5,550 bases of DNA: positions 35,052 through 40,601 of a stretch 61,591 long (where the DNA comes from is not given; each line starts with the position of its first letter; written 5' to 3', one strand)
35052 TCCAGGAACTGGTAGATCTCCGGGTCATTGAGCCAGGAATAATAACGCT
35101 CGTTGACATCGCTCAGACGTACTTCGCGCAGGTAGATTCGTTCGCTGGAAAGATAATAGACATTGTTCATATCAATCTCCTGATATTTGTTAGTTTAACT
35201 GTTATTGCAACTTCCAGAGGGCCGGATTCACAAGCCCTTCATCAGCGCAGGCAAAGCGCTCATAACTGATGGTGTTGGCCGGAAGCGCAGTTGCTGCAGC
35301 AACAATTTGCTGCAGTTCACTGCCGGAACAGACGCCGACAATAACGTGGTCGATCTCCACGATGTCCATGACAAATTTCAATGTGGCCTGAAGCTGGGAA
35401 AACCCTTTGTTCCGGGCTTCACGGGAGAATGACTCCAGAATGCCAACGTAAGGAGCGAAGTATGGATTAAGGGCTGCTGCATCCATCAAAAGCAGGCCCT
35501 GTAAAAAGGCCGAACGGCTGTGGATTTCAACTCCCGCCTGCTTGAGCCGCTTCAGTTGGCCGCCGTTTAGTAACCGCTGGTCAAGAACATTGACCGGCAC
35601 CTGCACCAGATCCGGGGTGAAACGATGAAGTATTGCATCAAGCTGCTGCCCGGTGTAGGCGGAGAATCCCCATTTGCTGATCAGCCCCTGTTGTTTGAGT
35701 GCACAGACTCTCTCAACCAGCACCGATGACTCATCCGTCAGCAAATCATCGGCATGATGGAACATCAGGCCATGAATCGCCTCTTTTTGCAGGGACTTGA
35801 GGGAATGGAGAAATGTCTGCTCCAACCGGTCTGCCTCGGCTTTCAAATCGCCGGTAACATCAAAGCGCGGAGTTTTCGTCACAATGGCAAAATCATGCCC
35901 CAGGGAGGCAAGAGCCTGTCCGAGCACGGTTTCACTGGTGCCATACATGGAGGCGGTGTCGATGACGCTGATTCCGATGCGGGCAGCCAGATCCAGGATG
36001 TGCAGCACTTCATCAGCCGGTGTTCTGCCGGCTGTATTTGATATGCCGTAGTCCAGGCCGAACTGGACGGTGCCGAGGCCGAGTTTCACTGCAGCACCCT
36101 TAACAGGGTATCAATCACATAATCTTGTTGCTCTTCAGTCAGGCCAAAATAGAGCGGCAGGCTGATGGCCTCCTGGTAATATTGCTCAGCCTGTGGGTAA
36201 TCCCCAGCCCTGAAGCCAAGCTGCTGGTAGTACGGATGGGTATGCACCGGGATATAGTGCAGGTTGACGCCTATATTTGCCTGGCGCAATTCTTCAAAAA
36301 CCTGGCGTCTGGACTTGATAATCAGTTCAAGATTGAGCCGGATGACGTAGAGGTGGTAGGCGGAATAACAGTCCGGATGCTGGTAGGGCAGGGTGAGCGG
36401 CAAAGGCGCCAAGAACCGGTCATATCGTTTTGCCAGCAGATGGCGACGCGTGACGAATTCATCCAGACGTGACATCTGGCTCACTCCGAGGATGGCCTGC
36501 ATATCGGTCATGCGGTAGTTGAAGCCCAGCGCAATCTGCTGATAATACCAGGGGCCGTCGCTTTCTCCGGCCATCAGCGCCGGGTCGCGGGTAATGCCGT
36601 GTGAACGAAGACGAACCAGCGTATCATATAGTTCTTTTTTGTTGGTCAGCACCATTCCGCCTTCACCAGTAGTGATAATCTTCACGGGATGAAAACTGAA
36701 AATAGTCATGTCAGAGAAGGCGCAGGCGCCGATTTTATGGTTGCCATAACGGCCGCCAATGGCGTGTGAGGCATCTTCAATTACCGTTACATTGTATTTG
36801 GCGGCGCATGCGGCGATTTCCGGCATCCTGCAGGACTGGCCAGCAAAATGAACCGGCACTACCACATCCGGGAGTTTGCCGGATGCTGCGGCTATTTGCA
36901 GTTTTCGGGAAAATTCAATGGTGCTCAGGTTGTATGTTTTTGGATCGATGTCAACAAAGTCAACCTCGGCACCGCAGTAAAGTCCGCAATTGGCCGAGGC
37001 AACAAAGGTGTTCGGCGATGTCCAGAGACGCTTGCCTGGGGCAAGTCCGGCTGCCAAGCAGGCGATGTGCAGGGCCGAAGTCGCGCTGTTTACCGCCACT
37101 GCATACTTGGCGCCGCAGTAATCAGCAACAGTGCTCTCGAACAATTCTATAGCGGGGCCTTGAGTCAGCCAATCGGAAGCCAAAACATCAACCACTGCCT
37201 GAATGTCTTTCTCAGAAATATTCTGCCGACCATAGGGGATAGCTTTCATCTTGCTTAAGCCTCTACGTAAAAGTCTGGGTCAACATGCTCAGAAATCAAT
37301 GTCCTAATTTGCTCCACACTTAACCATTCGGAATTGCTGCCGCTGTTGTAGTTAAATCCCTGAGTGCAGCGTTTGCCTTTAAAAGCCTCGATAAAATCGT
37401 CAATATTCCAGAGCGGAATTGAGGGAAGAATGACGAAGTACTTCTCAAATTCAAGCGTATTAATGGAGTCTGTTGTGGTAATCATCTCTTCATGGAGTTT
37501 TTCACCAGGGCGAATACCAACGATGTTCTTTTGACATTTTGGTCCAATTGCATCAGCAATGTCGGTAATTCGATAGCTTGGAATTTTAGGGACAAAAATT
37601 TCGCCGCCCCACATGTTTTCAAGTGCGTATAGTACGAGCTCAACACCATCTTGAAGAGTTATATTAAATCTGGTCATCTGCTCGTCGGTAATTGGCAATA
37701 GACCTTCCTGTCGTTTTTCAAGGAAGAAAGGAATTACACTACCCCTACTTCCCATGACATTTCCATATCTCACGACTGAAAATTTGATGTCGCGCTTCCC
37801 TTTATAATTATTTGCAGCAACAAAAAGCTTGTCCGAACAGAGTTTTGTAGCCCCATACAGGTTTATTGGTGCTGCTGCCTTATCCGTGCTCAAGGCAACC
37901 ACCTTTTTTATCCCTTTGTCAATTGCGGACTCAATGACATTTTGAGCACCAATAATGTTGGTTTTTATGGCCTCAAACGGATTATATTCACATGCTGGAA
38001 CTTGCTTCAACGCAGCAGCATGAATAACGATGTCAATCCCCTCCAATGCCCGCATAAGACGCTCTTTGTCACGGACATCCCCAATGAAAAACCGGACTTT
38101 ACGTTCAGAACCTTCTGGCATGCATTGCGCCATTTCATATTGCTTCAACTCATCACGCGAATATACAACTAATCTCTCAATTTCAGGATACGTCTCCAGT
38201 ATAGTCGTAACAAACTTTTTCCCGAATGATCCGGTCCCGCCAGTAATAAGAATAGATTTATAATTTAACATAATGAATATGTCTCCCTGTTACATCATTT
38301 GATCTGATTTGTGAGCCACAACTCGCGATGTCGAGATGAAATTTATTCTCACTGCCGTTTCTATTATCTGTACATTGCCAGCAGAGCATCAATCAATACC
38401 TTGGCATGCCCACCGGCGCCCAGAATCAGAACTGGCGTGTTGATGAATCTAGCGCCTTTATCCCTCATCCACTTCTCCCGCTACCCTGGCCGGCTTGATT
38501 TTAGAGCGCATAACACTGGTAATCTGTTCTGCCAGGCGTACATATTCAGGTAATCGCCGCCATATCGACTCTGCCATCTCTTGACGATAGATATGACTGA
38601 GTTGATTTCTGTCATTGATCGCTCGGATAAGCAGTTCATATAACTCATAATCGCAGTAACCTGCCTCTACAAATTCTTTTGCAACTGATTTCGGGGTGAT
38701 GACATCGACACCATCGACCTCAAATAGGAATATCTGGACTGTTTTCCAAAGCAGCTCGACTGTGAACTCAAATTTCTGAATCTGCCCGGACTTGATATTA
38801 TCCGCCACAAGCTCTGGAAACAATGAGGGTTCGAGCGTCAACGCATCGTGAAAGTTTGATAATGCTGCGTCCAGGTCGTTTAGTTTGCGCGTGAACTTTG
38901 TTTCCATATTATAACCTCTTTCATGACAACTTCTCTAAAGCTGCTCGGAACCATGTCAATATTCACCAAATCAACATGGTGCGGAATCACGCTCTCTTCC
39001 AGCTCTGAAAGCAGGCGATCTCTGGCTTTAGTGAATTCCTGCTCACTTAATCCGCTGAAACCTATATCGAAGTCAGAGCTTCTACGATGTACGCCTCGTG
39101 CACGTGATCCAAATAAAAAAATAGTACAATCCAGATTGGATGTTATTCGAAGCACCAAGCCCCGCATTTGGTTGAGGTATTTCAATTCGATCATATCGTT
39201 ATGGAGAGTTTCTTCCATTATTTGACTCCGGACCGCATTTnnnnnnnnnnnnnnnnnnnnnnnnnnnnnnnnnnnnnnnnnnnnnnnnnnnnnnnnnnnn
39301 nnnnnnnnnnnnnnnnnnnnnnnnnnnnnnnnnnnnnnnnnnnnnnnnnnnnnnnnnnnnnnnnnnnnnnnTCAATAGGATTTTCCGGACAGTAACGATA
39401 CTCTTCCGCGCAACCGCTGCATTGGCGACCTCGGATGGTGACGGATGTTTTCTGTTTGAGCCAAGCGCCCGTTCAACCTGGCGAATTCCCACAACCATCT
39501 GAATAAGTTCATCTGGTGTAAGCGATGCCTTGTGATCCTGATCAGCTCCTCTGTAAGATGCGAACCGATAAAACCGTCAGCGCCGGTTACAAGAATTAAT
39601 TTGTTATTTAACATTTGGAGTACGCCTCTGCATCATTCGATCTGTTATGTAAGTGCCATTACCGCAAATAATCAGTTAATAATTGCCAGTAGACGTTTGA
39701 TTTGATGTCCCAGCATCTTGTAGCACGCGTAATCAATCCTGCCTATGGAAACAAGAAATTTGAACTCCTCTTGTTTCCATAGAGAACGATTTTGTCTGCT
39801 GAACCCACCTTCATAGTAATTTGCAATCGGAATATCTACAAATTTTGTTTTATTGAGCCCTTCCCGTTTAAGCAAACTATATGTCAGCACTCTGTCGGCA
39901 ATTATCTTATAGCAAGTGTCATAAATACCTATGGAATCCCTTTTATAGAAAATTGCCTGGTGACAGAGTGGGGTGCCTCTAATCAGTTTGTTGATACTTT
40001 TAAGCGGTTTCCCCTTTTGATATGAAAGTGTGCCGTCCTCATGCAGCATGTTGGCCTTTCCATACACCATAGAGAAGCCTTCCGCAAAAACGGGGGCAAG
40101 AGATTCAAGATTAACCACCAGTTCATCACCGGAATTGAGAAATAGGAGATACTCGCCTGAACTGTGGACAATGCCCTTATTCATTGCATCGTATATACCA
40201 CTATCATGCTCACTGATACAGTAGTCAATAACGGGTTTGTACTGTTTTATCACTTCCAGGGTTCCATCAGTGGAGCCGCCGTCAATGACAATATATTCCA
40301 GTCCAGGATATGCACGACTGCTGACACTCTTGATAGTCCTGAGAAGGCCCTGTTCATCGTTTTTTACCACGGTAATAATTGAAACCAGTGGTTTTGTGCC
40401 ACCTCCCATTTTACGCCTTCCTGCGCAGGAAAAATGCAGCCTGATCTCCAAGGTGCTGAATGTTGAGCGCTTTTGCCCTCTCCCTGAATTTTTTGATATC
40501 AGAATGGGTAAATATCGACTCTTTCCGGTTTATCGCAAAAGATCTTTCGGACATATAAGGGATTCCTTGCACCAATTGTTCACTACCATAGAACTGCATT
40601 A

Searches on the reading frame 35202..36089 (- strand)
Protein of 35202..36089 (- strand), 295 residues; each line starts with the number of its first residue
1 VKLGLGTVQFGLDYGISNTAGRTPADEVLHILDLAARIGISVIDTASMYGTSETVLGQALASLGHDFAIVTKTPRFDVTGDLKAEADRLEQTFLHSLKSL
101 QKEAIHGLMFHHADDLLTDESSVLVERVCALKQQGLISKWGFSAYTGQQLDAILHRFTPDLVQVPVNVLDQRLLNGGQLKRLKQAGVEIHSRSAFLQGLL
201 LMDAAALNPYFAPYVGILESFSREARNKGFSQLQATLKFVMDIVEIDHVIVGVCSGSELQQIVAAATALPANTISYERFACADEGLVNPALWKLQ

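Call 17: search_protein_families(library=ncbifam, proteins=[window:35202-36089:-], max_evalue=0.00001)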
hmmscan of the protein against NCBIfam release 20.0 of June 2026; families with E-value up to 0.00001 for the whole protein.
window:35202-36089:- (295 aa): 4 families
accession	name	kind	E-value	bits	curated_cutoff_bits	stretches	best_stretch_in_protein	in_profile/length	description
NF011432.0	PRK14863.1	equivalog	9.9e-50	169.7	244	1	2-290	7-288/292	bifunctional regulator KidO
NF049922.1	MethglyxlRedYdjG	equivalog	5.8e-09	35.4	550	1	2-200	15-225/326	NADH-dependent methylglyoxal reductase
NF007695.0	PRK10376.1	subfamily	8.7e-08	31.6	280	1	25-151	39-173/290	oxidoreductase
NF008598.0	PRK11565.1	equivalog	1.3e-06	27.7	425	1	24-167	26-164/275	2,5-didehydrogluconate reductase DkgA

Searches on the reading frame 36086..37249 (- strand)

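Call 17: search_protein_families(library=ncbifam, proteins=[window:36086-37249:-], max_evalue=0.00001)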
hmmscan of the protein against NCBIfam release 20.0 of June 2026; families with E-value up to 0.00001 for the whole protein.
window:36086-37249:- (387 aa): 7 families
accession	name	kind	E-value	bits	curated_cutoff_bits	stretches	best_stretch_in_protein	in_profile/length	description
TIGR03588.1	PseC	equivalog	5.2e-166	552.2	423.5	1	4-386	2-380/380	UDP-4-amino-4,6-dideoxy-N-acetyl-beta-L-altrosamine transaminase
NF008658.2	PRK11658.1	equivalog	5.9e-76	255.5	631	1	4-386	5-377/379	UDP-4-amino-4-deoxy-L-arabinose aminotransferase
TIGR04181.1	NHT_00031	hypoth_equivalog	2.4e-68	230.6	420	1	10-365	7-357/359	LegC family aminotransferase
NF008687.0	PRK11706.1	equivalog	4.5e-60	203.4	375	1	4-385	2-373/375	dTDP-4-amino-4,6-dideoxygalactose transaminase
TIGR02379.1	ECA_wecE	subfamily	3e-48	164.5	434.85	1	4-386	2-375/376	dTDP-4-amino-4,6-dideoxy-D-glucose transaminase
NF011936.0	PRK15407.1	equivalog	3.7e-43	147.8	423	2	3-225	36-256/440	lipopolysaccharide biosynthesis protein RfbH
TIGR04427.1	PLP_DesI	equivalog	3.9e-35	121.7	650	1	21-378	40-375/390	dTDP-4-dehydro-6-deoxyglucose aminotransferase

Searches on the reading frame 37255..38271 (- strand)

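Call 17: search_protein_families(library=ncbifam, proteins=[window:37255-38271:-], max_evalue=0.00001)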
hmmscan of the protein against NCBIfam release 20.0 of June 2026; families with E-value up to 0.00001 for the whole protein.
window:37255-38271:- (338 aa): 16 families
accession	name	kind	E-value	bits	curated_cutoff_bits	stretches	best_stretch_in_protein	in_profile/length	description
TIGR03589.1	PseB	equivalog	2.2e-161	536.2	407.75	1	1-325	1-323/324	UDP-N-acetylglucosamine 4,6-dehydratase (inverting)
TIGR04130.1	FnlA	equivalog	3.7e-77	259.5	730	1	1-326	1-325/337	UDP-N-acetylglucosamine 4,6-dehydratase/5-epimerase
TIGR04180.1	EDH_00030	hypoth_equivalog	8.1e-20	71.1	475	1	7-132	1-124/297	NAD-dependent 4,6-dehydratase LegB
TIGR01179.1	galE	equivalog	3.3e-15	55.7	262.3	1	7-176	2-180/332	UDP-glucose 4-epimerase GalE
TIGR01181.1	dTDP_gluc_dehyt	equivalog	7.3e-13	48.3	365.1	1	7-133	2-129/321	dTDP-glucose 4,6-dehydratase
NF041293.1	G6PDh_Azf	equivalog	2.7e-12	46.6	400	1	5-132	3-118/252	NAD-dependent glucose-6-phosphate dehydrogenase Azf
TIGR02622.1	CDP_4_6_dhtase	equivalog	1.6e-11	44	278.45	1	3-132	3-132/352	CDP-glucose 4,6-dehydratase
TIGR03466.1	HpnA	hypoth_equivalog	2.3e-11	43.2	367.65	1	7-130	3-114/327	hopanoid-associated sugar epimerase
TIGR01214.1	rmlD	equivalog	4.4e-10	39.1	224.05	1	7-152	2-137/285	dTDP-4-dehydrorhamnose reductase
NF042422.1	oxyalk_red_OleD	equivalog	8.9e-10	38.4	580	1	7-130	3-111/329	2-alkyl-3-oxoalkanoate reductase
NF042423.1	oxyalk_red_Shew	equivalog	3e-08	33.1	580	1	5-130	9-119/331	2-alkyl-3-oxoalkanoate reductase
TIGR02197.1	heptose_epim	equivalog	3.3e-08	33.1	274.6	1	7-176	1-174/316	ADP-glyceromanno-heptose 6-epimerase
NF052578.1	StrlDmthSdmBMthl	equivalog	3.8e-08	33.4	600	1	7-142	3-125/328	sterol demethylase protein SdmB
NF007956.0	PRK10675.1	subfamily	5.4e-07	29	394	1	7-128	3-123/338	UDP-glucose 4-epimerase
NF005539.0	PRK07201.1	equivalog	2.3e-06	26.7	549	1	7-117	3-113/657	SDR family oxidoreductase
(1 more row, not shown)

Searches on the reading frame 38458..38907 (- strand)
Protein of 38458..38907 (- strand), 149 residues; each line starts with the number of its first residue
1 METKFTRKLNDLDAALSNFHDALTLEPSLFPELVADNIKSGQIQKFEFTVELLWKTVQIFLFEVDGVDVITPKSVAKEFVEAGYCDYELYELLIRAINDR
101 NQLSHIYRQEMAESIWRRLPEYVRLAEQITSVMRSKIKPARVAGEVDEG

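Call 63: search_protein_families(library=pfam, proteins=[window:38458-38907:-], max_evalue=0.01)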
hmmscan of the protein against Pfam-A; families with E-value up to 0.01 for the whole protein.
window:38458-38907:- (149 aa): 1 family
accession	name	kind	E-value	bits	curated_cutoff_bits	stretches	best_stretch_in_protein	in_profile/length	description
PF08780.16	NTase_sub_bind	-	6e-19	68.7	31.8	1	8-133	2-124/126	Nucleotidyltransferase substrate binding protein like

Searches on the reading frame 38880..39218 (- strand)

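Call 63: search_protein_families(library=pfam, proteins=[window:38880-39218:-], max_evalue=0.01)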
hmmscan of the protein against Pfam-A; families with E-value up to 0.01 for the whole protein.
window:38880-39218:- (112 aa): 2 families
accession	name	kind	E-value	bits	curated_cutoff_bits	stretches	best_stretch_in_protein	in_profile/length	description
PF18765.7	Polbeta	-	7.3e-10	39.3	26.9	1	32-107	15-90/93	Polymerase beta, Nucleotidyltransferase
PF01909.29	NTP_transf_2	-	6.1e-09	36.6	21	1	30-103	14-91/93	Nucleotidyltransferase domain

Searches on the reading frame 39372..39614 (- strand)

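Call 63: search_protein_families(library=pfam, proteins=[window:39372-39614:-], max_evalue=0.01)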
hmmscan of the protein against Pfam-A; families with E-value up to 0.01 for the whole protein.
window:39372-39614:- (80 aa): 4 families
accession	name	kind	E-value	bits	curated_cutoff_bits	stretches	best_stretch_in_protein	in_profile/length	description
PF01370.27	Epimerase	-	7e-05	22.8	20.9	1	7-34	1-27/240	NAD dependent epimerase/dehydratase family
PF16363.11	GDP_Man_Dehyd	-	0.00056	19.9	27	1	8-34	1-26/332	GDP-mannose 4,6 dehydratase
PF07993.18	NAD_binding_4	-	0.0053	16.4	20.1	1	9-30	1-22/258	Male sterility protein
PF01073.25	3Beta_HSD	-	0.0055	16.2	22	1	8-30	1-24/280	3-beta hydroxysteroid dehydrogenase/isomerase family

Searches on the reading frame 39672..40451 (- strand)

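Call 21: search_protein_families(library=pfam, proteins=[window:39672-40451:-], max_evalue=0.00001)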
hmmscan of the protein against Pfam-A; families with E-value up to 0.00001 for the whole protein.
window:39672-40451:- (259 aa): 1 family
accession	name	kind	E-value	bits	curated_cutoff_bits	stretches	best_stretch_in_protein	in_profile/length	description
PF00535.33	Glycos_transf_2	-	6.4e-21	75.4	23.3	1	24-184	1-149/168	Glycosyl transferase family 2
